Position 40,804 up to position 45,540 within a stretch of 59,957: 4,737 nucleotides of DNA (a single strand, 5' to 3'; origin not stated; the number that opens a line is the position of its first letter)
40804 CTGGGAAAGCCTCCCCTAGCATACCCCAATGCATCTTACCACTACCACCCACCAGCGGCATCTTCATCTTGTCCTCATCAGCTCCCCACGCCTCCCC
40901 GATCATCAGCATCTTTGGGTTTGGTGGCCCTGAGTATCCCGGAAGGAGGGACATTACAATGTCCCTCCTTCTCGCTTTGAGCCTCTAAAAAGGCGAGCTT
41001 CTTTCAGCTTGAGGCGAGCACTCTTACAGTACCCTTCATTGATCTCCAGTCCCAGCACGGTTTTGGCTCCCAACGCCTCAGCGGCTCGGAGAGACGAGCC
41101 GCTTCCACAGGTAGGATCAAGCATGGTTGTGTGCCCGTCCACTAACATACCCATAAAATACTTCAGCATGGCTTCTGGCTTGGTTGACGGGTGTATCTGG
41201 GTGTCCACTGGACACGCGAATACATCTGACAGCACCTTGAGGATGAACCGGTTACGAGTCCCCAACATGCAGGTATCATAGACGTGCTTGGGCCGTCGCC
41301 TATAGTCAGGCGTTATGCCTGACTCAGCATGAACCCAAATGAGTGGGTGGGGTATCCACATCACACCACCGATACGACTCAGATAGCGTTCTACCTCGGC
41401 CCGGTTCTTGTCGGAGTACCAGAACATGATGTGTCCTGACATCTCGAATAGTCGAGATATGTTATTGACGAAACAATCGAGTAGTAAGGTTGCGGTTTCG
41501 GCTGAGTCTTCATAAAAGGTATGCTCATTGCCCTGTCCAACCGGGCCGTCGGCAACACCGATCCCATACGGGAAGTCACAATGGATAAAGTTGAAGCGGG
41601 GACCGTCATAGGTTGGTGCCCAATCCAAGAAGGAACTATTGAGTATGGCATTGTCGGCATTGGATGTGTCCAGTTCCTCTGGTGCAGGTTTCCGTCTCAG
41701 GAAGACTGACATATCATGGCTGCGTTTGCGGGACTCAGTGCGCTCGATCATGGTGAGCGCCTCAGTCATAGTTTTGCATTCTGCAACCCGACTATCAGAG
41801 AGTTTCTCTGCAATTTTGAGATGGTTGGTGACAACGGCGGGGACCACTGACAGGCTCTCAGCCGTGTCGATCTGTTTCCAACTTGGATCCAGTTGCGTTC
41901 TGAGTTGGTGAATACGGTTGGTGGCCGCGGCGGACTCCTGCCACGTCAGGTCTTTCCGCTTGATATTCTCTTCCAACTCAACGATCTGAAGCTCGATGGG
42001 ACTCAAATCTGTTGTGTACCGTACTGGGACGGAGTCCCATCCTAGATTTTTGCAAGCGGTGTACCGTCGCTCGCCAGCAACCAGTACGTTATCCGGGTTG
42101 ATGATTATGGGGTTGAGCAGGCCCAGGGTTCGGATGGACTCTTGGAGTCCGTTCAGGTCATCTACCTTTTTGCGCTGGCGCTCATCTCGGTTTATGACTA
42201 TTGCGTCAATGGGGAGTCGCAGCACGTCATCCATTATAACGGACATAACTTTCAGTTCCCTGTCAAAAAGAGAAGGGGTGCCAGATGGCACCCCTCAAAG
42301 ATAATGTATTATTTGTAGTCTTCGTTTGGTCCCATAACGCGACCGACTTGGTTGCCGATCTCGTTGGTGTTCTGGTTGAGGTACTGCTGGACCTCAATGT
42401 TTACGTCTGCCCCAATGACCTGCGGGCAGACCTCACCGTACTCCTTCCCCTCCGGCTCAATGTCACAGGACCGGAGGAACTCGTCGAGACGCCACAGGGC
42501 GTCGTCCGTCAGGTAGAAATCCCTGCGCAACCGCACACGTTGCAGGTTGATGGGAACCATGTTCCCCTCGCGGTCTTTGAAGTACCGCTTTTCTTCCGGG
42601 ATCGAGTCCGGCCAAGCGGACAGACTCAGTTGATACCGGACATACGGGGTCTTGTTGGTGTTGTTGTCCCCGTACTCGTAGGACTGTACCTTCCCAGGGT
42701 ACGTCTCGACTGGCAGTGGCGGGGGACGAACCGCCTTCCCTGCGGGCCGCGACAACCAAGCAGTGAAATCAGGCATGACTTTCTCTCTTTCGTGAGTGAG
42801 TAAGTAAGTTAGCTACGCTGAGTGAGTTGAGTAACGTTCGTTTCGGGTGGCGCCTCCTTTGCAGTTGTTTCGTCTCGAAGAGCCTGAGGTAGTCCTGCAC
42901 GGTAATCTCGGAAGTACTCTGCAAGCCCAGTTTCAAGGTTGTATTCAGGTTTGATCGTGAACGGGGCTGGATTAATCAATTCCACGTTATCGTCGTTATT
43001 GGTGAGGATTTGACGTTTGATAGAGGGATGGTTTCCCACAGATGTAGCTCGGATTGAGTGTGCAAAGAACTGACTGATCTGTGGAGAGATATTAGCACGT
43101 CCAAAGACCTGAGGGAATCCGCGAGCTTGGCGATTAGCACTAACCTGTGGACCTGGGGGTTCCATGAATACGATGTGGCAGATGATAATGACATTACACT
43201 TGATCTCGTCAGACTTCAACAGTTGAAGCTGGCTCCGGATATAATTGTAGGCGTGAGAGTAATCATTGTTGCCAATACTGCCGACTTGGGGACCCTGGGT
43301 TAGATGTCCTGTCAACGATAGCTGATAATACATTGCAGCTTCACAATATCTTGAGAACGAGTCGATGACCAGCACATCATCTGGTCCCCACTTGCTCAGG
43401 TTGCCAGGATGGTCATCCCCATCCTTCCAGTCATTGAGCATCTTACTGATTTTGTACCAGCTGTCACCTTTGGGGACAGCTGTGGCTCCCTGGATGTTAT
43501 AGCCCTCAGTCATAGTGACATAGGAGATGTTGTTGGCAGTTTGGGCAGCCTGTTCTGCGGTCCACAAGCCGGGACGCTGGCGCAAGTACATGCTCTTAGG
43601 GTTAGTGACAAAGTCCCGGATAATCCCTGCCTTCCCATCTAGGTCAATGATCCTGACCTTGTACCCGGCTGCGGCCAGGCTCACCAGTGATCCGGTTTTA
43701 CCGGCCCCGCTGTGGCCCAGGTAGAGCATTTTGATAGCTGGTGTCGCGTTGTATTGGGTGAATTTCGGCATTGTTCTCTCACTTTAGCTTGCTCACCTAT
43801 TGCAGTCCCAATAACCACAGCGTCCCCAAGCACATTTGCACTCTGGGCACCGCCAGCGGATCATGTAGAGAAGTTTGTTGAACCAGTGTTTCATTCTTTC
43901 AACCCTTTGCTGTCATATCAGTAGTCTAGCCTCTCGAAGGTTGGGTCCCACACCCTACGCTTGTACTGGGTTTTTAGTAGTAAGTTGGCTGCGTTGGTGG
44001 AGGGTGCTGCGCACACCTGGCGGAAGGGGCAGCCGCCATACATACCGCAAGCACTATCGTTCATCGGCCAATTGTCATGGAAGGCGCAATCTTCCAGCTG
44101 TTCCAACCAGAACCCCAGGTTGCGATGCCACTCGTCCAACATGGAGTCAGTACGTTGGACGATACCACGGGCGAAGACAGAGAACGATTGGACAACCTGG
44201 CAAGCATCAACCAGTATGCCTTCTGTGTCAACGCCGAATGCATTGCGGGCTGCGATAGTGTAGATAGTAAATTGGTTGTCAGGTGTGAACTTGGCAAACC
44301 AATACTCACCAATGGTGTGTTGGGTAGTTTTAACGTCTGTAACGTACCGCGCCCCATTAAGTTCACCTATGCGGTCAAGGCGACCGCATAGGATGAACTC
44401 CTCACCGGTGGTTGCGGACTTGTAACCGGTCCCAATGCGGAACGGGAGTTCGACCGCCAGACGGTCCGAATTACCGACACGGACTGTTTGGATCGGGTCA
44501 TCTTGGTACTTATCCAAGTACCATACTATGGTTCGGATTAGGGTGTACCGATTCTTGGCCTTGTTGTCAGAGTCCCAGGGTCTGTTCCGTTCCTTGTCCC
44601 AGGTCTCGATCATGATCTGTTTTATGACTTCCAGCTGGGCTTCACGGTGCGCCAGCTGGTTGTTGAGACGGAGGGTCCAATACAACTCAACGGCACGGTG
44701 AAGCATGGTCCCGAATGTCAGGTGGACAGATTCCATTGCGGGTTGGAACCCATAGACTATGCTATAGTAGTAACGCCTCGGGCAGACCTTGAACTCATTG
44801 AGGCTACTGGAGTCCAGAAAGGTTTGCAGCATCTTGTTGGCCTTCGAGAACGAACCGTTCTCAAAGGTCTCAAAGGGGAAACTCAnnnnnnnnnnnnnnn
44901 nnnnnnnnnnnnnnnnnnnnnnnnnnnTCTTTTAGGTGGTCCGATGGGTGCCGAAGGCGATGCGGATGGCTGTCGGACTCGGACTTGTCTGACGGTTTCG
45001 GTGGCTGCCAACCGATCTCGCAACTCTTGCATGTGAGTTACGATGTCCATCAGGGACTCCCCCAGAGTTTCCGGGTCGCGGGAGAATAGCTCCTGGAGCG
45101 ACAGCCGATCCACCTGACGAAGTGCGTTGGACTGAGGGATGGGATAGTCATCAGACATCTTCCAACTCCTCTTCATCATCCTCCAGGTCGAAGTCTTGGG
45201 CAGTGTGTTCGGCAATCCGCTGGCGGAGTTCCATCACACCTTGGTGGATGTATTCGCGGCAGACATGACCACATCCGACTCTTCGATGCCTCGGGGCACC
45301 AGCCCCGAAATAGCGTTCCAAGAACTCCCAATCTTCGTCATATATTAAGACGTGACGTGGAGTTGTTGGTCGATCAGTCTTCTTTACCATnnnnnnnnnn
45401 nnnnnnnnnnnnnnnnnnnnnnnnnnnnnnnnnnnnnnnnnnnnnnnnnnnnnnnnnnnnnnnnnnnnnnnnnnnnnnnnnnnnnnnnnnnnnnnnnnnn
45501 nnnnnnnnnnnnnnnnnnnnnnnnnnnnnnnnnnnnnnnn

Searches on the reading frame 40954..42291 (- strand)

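Call 52: search_protein_families(library=pfam, max_evalue=0.05, proteins=[window:40954-42291:-])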
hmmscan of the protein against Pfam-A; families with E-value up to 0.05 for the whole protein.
window:40954-42291:- (445 aa): 4 families
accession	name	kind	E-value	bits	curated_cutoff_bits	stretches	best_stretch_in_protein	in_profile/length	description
PF01555.25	N6_N4_Mtase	-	7.6e-12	46.1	26.7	1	365-425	160-219/221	DNA methylase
PF02195.25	ParB_N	-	1.3e-11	44.8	26.3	1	23-105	3-92/95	ParB N-terminal domain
PF13649.12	Methyltransf_25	-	0.014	16.5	27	1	391-433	2-45/97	Methyltransferase domain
PF08241.18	Methyltransf_11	-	0.017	16.2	21.2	0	391-433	1-42/95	Methyltransferase domain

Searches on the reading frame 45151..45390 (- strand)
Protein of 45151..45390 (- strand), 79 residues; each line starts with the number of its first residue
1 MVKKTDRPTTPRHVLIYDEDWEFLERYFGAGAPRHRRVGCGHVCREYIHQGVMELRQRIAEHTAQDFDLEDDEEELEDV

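Call 8: search_protein_families(library=pfam, proteins=[window:45151-45390:-])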
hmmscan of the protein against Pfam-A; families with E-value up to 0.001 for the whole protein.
window:45151-45390:- (79 aa): 0 families

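Call 51: search_protein_families(library=pfam, max_evalue=0.05, proteins=[window:45151-45390:-])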
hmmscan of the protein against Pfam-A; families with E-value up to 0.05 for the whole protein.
window:45151-45390:- (79 aa): 0 families

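Call 68: find_related_loci(query=A1, collection=viral_contigs, flank=6000)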
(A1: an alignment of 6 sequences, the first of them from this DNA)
Query A1 (79 aa) in viral_contigs; peptide patterns used: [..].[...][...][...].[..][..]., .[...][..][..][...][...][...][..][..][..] (x = any residue, [..] = any of these).
46 stretches matched a pattern; 8 encode a relative of the query (tblastn E <= 1e-3); 8 distinct loci.
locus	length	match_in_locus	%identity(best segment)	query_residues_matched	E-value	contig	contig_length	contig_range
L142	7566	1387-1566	90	1-60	5e-36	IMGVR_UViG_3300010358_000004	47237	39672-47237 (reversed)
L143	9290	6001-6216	46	1-74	3e-15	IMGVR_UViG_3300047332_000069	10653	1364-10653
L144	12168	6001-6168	53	1-58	5e-15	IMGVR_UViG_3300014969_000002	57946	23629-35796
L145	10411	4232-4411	50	1-64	5e-15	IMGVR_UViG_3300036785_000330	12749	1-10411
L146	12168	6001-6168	47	1-58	1e-14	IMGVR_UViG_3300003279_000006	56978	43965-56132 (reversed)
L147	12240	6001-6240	38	1-77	4e-13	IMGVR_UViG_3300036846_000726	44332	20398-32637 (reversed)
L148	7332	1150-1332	41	1-61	4e-11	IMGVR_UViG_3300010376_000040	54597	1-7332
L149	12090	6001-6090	53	3-32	5e-8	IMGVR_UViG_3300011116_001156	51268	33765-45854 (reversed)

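Call 80: search_solved_structures(query=A1, max_evalue=10)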
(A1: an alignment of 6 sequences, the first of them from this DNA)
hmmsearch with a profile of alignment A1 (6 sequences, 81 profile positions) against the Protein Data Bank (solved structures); distinct sequences matched with E-value up to 10: 4.
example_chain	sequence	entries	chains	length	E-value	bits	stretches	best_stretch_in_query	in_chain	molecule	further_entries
5ytp_A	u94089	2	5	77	0.057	16.5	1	5-77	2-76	TTHA0139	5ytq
8hcu_B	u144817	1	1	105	1.1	12.4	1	7-63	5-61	Polycomb group RING finger protein 1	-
5jh5_C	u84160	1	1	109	1.2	12.3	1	7-63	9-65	Polycomb group RING finger protein 1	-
5vfp_Z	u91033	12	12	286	1.9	11.6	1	31-72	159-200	26S proteasome non-ATPase regulatory subunit 7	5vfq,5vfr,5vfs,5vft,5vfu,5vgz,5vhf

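Call 105: search_protein_families(library=pfam, max_evalue=1, proteins=[window:45151-45390:-])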
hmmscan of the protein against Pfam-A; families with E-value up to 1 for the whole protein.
window:45151-45390:- (79 aa): 0 families

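Call 112: find_homologous_proteins(query=window:45151-45390:-, max_evalue=0.001)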
Query window:45151-45390:- (79 aa): 13 proteins with E <= 0.001 among 13 candidates.
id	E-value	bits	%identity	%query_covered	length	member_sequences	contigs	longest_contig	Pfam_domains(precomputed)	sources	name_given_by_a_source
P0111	1.5e-48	180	100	100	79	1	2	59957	-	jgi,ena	jgi:hypothetical protein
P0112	1.1e-38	148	89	82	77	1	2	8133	-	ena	-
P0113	5.6e-37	143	84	94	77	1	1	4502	-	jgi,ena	jgi:hypothetical protein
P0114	1.3e-35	138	90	80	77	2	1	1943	-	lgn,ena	-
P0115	5.8e-35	136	77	100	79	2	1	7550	-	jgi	-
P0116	6.8e-34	133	76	95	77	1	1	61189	-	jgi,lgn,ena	-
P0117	3.4e-30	121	79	77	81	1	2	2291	-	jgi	jgi:hypothetical protein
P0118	6.4e-29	117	81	75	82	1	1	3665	-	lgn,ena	-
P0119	1.6e-25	106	71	80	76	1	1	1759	-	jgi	jgi:hypothetical protein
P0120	8.8e-25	104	69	77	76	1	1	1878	-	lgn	-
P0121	7.9e-22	94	65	78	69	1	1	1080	-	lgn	-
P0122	3.5e-21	92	68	75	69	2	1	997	-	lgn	-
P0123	4.3e-18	83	68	71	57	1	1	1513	-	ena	-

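Call 114: find_encoding_contigs(protein=P0116, flank=10000, max_places=1)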
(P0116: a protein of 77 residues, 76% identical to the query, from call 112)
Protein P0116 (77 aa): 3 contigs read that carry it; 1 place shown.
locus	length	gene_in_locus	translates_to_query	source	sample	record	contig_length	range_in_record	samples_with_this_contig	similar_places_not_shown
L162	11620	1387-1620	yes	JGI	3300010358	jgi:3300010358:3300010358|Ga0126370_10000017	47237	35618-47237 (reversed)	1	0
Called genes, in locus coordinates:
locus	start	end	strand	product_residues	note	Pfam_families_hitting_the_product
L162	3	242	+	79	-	?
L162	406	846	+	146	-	-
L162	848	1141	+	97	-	-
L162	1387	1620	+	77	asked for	-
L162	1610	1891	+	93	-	-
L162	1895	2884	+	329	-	PF12705:PDDEXK_1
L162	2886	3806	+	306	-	-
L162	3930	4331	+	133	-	-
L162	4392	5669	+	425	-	PF02195:ParB_N, PF01555:N6_N4_Mtase (weak)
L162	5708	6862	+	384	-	PF03167:UDG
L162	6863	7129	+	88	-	-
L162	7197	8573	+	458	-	PF00476:DNA_pol_A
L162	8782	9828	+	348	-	PF13148:DUF3987 (weak)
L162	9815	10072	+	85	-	-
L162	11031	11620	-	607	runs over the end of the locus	-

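Call 119: predict_structure(alignment_id=A3)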
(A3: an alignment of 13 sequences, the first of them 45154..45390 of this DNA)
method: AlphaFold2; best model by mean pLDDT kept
length: 79 residues; sequences in the alignment: 13
mean_pLDDT: 61.5   pTM: 0.44
mean pLDDT of the five models: 61.5, 61.1, 59.5, 57.4, 56.0
residues with pLDDT >= 90: 0; 70-90: 25; 50-70: 33; < 50: 21
segments of 3 or more residues with pLDDT < 50: 1-12, 71-75, 77-79
pLDDT, mean of each block of 10 residues (from residue 1): 46 57 67 55 75 83 61 47
secondary structure, 60 per line:
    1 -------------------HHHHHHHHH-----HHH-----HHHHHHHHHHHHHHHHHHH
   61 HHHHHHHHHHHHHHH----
elements in order: H20-28 H42-75

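Call 123: fold_search(model_id=the predicted structure, library=pdb)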
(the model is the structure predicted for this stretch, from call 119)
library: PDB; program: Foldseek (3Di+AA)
matches with E <= 10: 0; with E <= 0.001: 0
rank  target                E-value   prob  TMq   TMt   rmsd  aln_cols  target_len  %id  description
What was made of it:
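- Tried and rejected: The structure prediction was uninformative (calls 119, 123).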
